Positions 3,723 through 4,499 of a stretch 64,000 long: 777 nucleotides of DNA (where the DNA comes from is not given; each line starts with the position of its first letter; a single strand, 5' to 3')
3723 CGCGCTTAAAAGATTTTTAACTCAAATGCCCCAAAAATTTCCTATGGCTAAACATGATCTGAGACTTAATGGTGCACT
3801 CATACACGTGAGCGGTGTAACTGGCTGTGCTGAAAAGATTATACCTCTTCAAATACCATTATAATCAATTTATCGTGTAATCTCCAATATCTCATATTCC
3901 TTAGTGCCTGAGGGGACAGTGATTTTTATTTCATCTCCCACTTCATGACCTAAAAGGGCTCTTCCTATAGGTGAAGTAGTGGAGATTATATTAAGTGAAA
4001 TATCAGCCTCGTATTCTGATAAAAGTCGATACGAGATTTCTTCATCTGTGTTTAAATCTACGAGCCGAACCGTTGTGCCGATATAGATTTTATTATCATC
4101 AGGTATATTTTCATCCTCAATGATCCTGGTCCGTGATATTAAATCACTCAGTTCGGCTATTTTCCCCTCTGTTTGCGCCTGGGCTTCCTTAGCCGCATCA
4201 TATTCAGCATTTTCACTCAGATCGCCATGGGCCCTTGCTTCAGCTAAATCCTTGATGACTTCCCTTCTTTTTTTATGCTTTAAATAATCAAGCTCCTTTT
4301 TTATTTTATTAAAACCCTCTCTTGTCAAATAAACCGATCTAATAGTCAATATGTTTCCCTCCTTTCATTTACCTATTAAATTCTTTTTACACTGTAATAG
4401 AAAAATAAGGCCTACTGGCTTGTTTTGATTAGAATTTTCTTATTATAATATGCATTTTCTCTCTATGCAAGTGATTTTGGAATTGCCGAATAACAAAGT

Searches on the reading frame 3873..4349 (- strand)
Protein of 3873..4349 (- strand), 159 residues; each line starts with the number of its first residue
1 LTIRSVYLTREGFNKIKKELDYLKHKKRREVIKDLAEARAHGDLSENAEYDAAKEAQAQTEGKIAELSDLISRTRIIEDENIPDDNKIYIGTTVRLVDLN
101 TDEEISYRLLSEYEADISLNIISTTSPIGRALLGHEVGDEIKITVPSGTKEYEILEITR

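Call 15: search_protein_families(library=ncbifam, max_evalue=1e-8, proteins=[window:3873-4349:-])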
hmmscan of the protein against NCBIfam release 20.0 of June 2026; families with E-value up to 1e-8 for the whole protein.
window:3873-4349:- (159 aa): 12 families
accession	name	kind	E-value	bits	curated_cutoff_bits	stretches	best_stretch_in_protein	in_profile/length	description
NF001261.0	PRK00226.1-2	equivalog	8.4e-56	188.2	167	1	5-158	3-155/157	transcription elongation factor GreA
TIGR01462.1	greA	subfamily_domain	3.6e-54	183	139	1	7-157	1-150/151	transcription elongation factor GreA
NF001263.0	PRK00226.1-4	equivalog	6.5e-54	182.1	145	1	4-158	5-158/160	transcription elongation factor GreA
NF001264.0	PRK00226.1-5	equivalog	2.3e-50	170.4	180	1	6-157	4-155/158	transcription elongation factor GreA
NF011309.0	PRK14720.1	equivalog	7.7e-35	120.2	714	1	5-158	749-901/906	transcription elongation factor GreA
NF001260.0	PRK00226.1-1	equivalog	9.4e-34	116.4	234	1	5-157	5-156/160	transcription elongation factor GreA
NF002506.1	PRK01885.1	equivalog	3e-32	111.4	188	1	6-158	3-153/156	transcription elongation factor GreB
TIGR01461.1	greB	equivalog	2.2e-28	99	171.05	1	6-157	3-152/156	transcription elongation factor GreB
NF001262.0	PRK00226.1-3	equivalog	1.7e-27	96.2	161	1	6-150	7-151/165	transcription elongation factor GreA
NF004969.0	PRK06330.1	equivalog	5e-23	81.6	697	1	6-157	567-712/718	transcript cleavage factor/unknown domain fusion protein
NF004396.0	PRK05753.1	equivalog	5.8e-14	52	109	1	54-158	22-126/137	nucleoside diphosphate kinase regulator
NF004548.0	PRK05892.1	equivalog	1.2e-11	44.8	126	1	8-158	8-155/158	nucleoside diphosphate kinase regulator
